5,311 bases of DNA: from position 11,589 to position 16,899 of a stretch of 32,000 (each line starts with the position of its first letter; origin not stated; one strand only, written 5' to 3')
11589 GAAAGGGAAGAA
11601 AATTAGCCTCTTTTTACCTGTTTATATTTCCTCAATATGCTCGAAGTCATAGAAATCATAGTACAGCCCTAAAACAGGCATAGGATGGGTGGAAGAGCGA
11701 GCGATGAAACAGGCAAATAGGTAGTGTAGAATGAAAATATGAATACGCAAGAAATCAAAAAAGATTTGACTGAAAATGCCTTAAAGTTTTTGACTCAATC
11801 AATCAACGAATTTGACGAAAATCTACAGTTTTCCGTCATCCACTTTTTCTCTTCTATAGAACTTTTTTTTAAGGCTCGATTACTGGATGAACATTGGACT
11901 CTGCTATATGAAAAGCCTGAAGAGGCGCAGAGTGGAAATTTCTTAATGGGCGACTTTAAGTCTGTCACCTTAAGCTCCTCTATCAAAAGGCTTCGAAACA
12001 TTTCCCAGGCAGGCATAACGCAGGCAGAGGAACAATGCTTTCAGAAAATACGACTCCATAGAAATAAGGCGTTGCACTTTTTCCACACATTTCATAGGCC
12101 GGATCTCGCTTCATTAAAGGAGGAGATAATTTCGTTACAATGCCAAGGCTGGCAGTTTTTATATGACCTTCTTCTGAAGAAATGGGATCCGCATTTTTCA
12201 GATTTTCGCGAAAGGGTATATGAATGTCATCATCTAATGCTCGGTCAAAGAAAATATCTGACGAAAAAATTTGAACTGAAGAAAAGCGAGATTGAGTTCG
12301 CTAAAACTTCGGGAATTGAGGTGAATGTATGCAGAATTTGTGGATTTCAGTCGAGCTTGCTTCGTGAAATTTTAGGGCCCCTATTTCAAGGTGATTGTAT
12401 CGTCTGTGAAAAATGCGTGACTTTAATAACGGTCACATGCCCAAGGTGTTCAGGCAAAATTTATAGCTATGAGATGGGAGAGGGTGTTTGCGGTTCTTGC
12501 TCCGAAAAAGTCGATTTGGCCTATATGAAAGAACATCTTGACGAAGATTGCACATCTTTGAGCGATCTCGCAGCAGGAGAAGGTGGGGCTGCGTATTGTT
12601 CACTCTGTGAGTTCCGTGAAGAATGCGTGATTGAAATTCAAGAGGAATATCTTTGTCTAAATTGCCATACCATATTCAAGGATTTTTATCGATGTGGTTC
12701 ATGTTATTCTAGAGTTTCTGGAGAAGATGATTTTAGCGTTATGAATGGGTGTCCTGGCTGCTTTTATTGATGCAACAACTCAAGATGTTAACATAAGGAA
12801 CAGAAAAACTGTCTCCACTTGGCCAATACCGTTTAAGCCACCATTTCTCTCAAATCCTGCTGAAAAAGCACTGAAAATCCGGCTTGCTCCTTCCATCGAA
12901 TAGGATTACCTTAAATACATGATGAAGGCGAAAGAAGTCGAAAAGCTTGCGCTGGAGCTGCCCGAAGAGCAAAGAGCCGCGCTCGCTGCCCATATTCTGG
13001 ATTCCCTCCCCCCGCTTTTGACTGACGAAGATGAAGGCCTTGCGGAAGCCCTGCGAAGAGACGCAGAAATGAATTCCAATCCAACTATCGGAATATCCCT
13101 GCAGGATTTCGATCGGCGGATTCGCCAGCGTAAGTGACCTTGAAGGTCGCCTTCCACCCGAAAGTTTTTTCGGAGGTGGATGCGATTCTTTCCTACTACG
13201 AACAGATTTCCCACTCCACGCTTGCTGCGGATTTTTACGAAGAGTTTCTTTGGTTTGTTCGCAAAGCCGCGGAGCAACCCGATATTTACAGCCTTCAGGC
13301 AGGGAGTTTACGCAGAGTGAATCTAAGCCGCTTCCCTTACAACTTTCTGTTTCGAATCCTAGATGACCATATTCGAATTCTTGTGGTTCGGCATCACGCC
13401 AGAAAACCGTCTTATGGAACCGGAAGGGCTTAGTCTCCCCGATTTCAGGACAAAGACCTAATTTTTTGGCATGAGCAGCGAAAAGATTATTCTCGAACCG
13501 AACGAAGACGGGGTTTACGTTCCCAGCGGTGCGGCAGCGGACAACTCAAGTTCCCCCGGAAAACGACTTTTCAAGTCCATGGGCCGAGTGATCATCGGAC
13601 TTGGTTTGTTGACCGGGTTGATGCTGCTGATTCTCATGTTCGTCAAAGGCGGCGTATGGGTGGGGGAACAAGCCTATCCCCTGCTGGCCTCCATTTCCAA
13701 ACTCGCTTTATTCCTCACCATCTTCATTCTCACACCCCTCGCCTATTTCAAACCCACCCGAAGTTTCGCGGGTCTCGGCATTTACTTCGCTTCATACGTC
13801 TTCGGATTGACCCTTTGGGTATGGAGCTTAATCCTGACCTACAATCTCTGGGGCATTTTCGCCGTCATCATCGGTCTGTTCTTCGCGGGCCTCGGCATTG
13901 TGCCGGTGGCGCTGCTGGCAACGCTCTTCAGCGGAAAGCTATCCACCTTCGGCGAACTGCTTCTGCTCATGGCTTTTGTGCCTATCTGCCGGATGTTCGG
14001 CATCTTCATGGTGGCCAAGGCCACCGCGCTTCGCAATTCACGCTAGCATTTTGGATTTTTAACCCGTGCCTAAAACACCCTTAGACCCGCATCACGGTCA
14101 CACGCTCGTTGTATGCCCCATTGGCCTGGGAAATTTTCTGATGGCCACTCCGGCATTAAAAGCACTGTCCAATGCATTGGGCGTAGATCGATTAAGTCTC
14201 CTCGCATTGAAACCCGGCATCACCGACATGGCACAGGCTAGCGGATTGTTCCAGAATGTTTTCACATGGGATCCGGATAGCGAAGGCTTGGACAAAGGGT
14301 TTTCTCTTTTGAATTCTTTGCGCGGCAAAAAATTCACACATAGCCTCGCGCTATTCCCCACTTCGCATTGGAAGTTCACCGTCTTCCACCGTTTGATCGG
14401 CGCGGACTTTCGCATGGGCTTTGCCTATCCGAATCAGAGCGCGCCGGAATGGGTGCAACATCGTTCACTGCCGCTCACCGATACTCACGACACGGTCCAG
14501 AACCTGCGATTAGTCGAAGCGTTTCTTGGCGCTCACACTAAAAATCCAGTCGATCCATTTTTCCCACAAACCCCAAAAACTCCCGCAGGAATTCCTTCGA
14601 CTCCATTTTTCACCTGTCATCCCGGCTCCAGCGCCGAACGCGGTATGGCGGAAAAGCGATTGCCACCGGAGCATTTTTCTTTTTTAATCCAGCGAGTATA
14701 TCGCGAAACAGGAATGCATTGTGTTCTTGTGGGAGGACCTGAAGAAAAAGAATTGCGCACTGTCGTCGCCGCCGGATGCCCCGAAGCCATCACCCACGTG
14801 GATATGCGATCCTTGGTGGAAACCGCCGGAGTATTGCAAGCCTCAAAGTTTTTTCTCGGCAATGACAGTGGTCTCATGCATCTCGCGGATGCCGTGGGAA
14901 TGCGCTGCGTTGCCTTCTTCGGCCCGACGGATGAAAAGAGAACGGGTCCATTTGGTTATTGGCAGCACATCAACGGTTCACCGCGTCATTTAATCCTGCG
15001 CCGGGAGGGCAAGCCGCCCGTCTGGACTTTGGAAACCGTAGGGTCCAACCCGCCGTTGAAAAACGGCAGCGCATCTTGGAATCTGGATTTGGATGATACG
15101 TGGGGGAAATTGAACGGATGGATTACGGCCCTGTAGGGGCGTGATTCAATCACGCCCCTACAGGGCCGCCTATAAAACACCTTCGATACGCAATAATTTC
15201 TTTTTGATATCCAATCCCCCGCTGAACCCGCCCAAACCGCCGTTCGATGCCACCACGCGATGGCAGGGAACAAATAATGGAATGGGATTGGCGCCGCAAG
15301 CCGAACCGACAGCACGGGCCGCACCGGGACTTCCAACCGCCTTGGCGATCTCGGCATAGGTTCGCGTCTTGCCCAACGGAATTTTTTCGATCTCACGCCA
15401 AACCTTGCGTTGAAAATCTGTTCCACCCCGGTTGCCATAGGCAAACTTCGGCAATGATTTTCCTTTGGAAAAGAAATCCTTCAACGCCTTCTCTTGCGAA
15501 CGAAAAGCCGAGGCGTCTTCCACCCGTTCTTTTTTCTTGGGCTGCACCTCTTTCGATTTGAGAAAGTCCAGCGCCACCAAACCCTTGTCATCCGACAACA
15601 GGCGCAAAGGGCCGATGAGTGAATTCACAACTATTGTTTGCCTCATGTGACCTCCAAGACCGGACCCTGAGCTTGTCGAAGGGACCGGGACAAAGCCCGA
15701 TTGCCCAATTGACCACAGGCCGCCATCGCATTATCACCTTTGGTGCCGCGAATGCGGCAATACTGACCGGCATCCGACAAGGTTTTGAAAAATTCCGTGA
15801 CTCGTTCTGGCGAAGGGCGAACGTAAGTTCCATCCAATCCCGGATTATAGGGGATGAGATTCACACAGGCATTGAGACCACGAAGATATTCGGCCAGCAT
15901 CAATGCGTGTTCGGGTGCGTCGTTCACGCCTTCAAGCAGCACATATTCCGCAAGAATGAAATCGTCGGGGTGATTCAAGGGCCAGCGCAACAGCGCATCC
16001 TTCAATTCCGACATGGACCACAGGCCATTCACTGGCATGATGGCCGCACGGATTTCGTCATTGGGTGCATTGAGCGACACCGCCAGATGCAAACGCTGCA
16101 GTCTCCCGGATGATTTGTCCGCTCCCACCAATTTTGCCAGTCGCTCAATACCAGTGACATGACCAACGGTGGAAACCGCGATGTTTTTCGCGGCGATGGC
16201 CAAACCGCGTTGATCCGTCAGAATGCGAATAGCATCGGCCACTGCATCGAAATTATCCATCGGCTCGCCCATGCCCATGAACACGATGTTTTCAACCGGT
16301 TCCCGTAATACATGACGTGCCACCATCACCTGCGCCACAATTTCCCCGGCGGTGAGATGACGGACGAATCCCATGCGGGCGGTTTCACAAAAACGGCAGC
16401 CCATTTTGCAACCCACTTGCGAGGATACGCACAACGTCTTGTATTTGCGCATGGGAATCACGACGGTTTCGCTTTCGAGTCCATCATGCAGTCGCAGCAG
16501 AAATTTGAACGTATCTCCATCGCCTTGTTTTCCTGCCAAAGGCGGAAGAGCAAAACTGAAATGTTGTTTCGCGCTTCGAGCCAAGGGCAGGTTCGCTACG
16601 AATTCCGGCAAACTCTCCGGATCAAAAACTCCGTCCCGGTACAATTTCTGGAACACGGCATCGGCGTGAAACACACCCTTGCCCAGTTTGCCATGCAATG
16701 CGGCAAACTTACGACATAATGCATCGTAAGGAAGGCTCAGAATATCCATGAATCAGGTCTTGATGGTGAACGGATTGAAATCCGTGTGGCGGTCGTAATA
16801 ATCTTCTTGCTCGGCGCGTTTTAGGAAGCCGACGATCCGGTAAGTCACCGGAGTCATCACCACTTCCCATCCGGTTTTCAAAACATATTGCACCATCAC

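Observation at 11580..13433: AT-rich islet encoding an uncharacterised HEPN-like/multi-zinc-ribbon protein next to a ParE/RelE toxin-antitoxin pair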

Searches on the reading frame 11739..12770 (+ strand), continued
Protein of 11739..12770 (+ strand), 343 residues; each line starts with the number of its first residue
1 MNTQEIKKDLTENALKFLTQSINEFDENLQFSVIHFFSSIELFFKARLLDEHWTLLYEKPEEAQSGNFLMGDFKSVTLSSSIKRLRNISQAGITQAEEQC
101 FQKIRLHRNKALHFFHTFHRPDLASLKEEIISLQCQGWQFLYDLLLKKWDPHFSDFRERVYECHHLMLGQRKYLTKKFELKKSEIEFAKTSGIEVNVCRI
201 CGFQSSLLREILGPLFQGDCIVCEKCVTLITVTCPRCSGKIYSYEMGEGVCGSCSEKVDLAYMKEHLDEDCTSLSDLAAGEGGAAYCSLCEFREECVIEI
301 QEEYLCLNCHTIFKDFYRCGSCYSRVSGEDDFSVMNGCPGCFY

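Call 44: find_encoding_contigs(protein=P0010, flank=10000, max_places=1)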
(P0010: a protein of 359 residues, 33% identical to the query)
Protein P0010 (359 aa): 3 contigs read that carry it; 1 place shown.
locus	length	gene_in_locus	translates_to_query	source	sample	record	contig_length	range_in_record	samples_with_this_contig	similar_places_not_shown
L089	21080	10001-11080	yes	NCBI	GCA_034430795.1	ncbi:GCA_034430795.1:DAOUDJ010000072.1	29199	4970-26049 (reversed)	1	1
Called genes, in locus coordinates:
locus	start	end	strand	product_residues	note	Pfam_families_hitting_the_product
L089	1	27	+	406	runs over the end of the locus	-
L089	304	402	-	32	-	-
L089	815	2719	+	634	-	PF02463:SMC_N, PF11398:DUF2813 (faint), PF13175:AAA_15, PF13304:AAA_21, PF13175:AAA_15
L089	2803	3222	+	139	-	PF12663:DUF3788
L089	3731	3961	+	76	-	PF13560:HTH_31 (weak), PF01381:HTH_3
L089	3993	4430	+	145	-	PF00176:SNF2-rel_dom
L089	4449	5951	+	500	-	PF12161:HsdM_N, PF02384:N6_Mtase, PF01170:UPF0020 (faint), PF07669:Eco57I (weak)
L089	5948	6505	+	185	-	-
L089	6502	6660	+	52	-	-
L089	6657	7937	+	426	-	PF01420:Methylase_S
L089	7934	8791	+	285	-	PF09509:Hypoth_Ymh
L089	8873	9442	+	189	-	PF20815:GIY_YIG_2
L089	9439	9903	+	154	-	PF13271:DUF4062 (weak), PF13676:TIR_2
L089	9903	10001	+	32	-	-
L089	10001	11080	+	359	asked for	-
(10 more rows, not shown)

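Call 45: find_encoding_contigs(protein=P0015, flank=10000, max_places=1)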
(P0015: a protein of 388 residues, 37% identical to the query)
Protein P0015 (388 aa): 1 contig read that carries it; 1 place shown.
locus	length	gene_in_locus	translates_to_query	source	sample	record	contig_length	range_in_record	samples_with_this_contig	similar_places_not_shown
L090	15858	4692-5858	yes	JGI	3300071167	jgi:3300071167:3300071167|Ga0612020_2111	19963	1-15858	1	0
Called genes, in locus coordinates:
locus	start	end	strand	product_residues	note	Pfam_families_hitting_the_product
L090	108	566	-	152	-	PF20042:DUF6444 (weak)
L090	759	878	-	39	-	-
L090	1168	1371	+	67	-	-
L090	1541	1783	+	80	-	PF01954:AF2212-like (weak)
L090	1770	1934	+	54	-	-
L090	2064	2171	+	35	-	-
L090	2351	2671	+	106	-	-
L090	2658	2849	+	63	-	PF10049:DUF2283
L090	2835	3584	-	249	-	-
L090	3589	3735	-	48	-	-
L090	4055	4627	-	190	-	PF01797:Y1_Tnp (weak)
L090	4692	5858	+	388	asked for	-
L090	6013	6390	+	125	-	-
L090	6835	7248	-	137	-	PF01844:HNH, PF14279:HNH_5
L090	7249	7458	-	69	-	-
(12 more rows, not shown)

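Call 46: find_encoding_contigs(protein=P0016, flank=10000, max_places=1)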
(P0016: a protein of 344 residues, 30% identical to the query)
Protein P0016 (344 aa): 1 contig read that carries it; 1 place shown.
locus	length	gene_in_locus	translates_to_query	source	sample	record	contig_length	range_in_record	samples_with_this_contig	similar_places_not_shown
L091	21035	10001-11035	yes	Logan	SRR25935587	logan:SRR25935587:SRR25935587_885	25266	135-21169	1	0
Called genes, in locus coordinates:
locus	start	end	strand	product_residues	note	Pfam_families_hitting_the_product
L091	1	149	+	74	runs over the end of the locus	-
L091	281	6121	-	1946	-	PF00072:Response_reg, PF20690:bDLD3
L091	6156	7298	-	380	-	PF07728:AAA_5 (weak)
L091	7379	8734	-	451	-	-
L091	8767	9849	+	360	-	PF24096:DUF7379, PF20690:bDLD3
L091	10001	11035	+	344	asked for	-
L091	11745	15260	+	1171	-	PF01381:HTH_3, PF00176:SNF2-rel_dom, PF04851:ResIII, PF00271:Helicase_C, PF13020:NOV_C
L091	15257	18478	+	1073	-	PF06634:DUF1156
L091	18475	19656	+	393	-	PF00005:ABC_tran (faint), PF02463:SMC_N, PF13175:AAA_15, PF13476:AAA_23, PF13304:AAA_21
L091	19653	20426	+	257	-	-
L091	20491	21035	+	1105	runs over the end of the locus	PF04465:DUF499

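Call 57: fold_search(model_id=the predicted structure, library=viral)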
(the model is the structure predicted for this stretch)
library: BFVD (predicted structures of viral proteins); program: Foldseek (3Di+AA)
matches with E <= 10: 177; with E <= 0.001: 0
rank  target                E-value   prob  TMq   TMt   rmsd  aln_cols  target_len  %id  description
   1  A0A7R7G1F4            6.2e-01  0.04  0.08  0.07  28.4       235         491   13  (no name in the UniProt tables at hand)
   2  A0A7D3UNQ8            7.6e-01  0.21  0.10  0.14  13.0       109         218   21  RBR-type E3 ubiquitin transferase [Fadolivirus FV1/VV64]
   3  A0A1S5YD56            9.2e-01  0.06  0.11  0.11  18.6       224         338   11  Uncharacterized protein [Leptopilina boulardi filamentous virus]
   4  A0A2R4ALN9            1.1e+00  0.15  0.10  0.26  10.2       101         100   16  DNA primase [Aeromonas phage AhSzq-1]
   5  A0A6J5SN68            1.2e+00  0.30  0.09  0.28  12.3        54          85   18  Anti_R_Lar, restriction alleviation protein, Lar family [uncultured Caudovirales phage]
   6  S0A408                1.2e+00  0.06  0.09  0.16  16.4       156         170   13  (no name in the UniProt tables at hand)
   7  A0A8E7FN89            1.3e+00  0.91  0.09  0.12   1.6        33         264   33  (no name in the UniProt tables at hand)
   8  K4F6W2                1.3e+00  0.54  0.09  0.34   8.4        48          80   23  Uncharacterized protein [Cronobacter phage vB_CsaP_GAP52]
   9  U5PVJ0                1.3e+00  0.06  0.10  0.18  21.2       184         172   11  Uncharacterized protein [Bacillus phage BigBertha]
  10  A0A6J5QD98            1.4e+00  0.15  0.20  0.15  12.0       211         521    9  Uncharacterized protein [uncultured Caudovirales phage]
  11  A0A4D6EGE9            1.6e+00  0.03  0.07  0.09  15.2        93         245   11  Uncharacterized protein [Pandoravirus celtis]
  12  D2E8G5                1.7e+00  0.16  0.11  0.18  11.2        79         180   14  (no name in the UniProt tables at hand)
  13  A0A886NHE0            1.7e+00  0.05  0.08  0.18  15.3       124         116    8  (no name in the UniProt tables at hand)
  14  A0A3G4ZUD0            1.7e+00  0.04  0.08  0.06  20.2       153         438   12  Uncharacterized protein [Edafosvirus sp.]
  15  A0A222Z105            1.7e+00  0.03  0.09  0.13  21.5       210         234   12  Uncharacterized protein [Mycobacterium phage Avocado]
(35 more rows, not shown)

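Call 58: search_protein_families(library=padloc, proteins=[P0002, P0003, P0010, P0011, P0014, P0053, P0078], max_evalue=0.00001)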
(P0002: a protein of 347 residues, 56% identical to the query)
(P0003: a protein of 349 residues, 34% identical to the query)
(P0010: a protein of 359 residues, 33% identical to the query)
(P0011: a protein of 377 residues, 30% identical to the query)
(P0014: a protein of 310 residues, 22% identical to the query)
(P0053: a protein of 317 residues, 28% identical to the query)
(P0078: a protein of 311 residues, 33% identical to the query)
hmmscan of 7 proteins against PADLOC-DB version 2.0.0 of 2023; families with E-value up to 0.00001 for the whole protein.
P0002 (347 aa): 3 families
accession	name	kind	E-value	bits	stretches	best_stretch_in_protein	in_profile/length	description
PDLC04162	HEC-08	-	9.1e-75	250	1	9-346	15-350/358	-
PDLC01688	DUF3644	-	5.9e-42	141.3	1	9-156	6-148/149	DUF3644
PDLC05059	PDC-S64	-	4.7e-09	33.7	1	10-123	3-121/339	-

P0003 (349 aa): 3 families
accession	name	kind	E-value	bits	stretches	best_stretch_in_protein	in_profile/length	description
PDLC04162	HEC-08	-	5.3e-85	283.6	1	5-348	14-356/358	-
PDLC01688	DUF3644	-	1.8e-46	155.9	1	3-154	3-148/149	DUF3644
PDLC05059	PDC-S64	-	3.5e-13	47.2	1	11-116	14-117/339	-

P0010 (359 aa): 3 families
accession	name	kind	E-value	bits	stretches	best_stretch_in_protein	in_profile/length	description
PDLC04162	HEC-08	-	7.6e-71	237.1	1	6-353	11-354/358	-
PDLC01688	DUF3644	-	9.6e-39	130.8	1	7-159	3-148/149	DUF3644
PDLC05059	PDC-S64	-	1.5e-09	35.3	1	14-121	6-117/339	-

P0011 (377 aa): 2 families
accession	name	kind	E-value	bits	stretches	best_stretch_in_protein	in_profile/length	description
PDLC04162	HEC-08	-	4.5e-64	214.8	1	3-359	3-354/358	-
PDLC01688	DUF3644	-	8.1e-41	137.6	1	13-159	4-149/149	DUF3644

P0014 (310 aa): 3 families
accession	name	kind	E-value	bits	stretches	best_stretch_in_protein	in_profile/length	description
PDLC05059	PDC-S64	-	1.5e-29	101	1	1-290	1-305/339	-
PDLC04162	HEC-08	-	5.2e-22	76.4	1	5-204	19-218/358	-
PDLC01688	DUF3644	-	4e-19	67.2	1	4-116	9-114/149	DUF3644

P0053 (317 aa): 3 families
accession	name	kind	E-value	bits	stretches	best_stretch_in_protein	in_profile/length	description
PDLC05059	PDC-S64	-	2.8e-26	90.3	1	8-303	2-308/339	-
PDLC04162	HEC-08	-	3.2e-24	83.7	1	11-210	18-218/358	-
PDLC01688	DUF3644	-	1.3e-22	78.5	1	11-121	9-113/149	DUF3644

P0078 (311 aa): 3 families
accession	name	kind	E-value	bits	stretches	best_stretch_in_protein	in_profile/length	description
PDLC04162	HEC-08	-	3.6e-27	93.4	1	6-201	12-213/358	-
PDLC05059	PDC-S64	-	1.4e-26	91.2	1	10-289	2-301/339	-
PDLC01688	DUF3644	-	2.7e-24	84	1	13-132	9-121/149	DUF3644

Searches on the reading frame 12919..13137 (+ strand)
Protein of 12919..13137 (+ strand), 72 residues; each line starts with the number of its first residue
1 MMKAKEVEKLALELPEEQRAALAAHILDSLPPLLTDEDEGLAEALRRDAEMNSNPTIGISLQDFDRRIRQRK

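Call 3: search_protein_families(library=pfam, proteins=[window:12919-13137:+], max_evalue=1)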
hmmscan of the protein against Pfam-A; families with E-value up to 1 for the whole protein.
window:12919-13137:+ (72 aa): 1 family
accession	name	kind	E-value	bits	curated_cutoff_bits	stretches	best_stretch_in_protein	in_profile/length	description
PF09720.15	Unstab_antitox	-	4.8e-06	26.9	23.3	1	13-63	1-53/54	Putative addiction module component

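Call 4: search_protein_families(library=padloc, proteins=[window:12919-13137:+], max_evalue=1)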
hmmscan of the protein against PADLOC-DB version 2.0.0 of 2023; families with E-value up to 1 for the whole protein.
window:12919-13137:+ (72 aa): 0 families

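Call 5: search_protein_families(library=ncbifam, proteins=[window:12919-13137:+], max_evalue=1)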
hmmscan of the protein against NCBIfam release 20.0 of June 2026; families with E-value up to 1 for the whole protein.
window:12919-13137:+ (72 aa): 2 families
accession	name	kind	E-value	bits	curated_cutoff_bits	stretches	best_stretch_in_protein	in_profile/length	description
TIGR02574.1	stabl_TIGR02574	hypoth_equivalog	1.5e-06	28.1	31.9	1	11-71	2-65/65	putative addiction module component, TIGR02574 family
NF045532.1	T4SS_lpg0008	equivalog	0.044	13.1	330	1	7-65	133-194/327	lpg0008 family Dot/Icm T4SS effector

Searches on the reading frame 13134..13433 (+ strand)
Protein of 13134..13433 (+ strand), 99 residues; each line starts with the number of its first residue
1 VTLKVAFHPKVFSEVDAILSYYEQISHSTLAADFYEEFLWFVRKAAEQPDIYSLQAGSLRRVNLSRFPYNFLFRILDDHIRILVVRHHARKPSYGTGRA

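Call 3: search_protein_families(library=pfam, proteins=[window:13134-13433:+], max_evalue=1)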
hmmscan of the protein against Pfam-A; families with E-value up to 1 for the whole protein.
window:13134-13433:+ (99 aa): 1 family
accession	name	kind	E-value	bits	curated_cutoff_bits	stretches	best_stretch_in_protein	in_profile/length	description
PF05016.21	ParE_toxin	-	4.8e-05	24.3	23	1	5-91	1-88/89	ParE toxin of type II toxin-antitoxin system, parDE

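Call 4: search_protein_families(library=padloc, proteins=[window:13134-13433:+], max_evalue=1)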
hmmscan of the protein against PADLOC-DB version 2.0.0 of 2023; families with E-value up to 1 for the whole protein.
window:13134-13433:+ (99 aa): 0 families

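Call 5: search_protein_families(library=ncbifam, proteins=[window:13134-13433:+], max_evalue=1)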
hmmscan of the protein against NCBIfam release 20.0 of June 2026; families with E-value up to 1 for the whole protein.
window:13134-13433:+ (99 aa): 0 families

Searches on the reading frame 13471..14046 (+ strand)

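Call 3: search_protein_families(library=pfam, proteins=[window:13471-14046:+], max_evalue=1)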
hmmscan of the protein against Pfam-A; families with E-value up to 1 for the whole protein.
window:13471-14046:+ (191 aa): 1 family
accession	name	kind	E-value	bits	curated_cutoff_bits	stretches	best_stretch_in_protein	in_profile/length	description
PF15875.10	DUF4731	-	0.25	12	27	0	11-61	15-66/75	Domain of unknown function (DUF4731)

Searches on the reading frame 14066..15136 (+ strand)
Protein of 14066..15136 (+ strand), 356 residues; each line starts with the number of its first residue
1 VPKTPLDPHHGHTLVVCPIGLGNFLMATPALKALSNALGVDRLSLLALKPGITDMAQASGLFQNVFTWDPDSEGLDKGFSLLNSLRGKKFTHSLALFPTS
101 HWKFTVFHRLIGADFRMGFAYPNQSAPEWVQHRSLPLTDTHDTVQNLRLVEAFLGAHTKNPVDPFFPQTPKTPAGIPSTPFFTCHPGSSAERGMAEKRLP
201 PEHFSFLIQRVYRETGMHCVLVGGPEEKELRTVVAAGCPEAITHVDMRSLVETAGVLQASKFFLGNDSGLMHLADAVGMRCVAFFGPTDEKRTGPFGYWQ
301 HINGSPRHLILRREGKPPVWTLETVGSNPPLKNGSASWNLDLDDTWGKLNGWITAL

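Call 63: search_protein_families(library=pfam, proteins=[window:14066-15136:+], max_evalue=0.00001)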
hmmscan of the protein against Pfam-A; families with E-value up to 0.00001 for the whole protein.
window:14066-15136:+ (356 aa): 1 family
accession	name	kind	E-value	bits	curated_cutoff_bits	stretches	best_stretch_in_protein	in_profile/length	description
PF01075.23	Glyco_transf_9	-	1.5e-22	80.6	22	1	80-305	3-229/247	Glycosyltransferase family 9 (heptosyltransferase)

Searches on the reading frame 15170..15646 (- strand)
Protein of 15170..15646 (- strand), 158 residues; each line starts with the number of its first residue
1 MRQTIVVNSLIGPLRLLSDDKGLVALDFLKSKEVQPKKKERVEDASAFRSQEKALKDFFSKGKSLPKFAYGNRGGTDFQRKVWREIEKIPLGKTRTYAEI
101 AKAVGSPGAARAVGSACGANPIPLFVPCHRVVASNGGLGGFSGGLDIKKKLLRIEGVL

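Call 63: search_protein_families(library=pfam, proteins=[window:15170-15646:-], max_evalue=0.00001)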
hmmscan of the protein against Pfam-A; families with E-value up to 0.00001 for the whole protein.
window:15170-15646:- (158 aa): 1 family
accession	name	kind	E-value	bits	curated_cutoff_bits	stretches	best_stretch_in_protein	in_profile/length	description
PF01035.26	DNA_binding_1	-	5.4e-36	122.7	27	1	77-157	1-81/81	6-O-methylguanine DNA methyltransferase, DNA binding domain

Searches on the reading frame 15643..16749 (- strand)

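Call 63: search_protein_families(library=pfam, proteins=[window:15643-16749:-], max_evalue=0.00001)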
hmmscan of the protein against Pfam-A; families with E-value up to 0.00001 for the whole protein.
window:15643-16749:- (368 aa): 1 family
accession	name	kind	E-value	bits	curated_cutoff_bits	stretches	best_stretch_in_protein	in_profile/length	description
PF04055.27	Radical_SAM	-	6.5e-13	49.6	29.5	1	109-278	2-157/166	Radical SAM superfamily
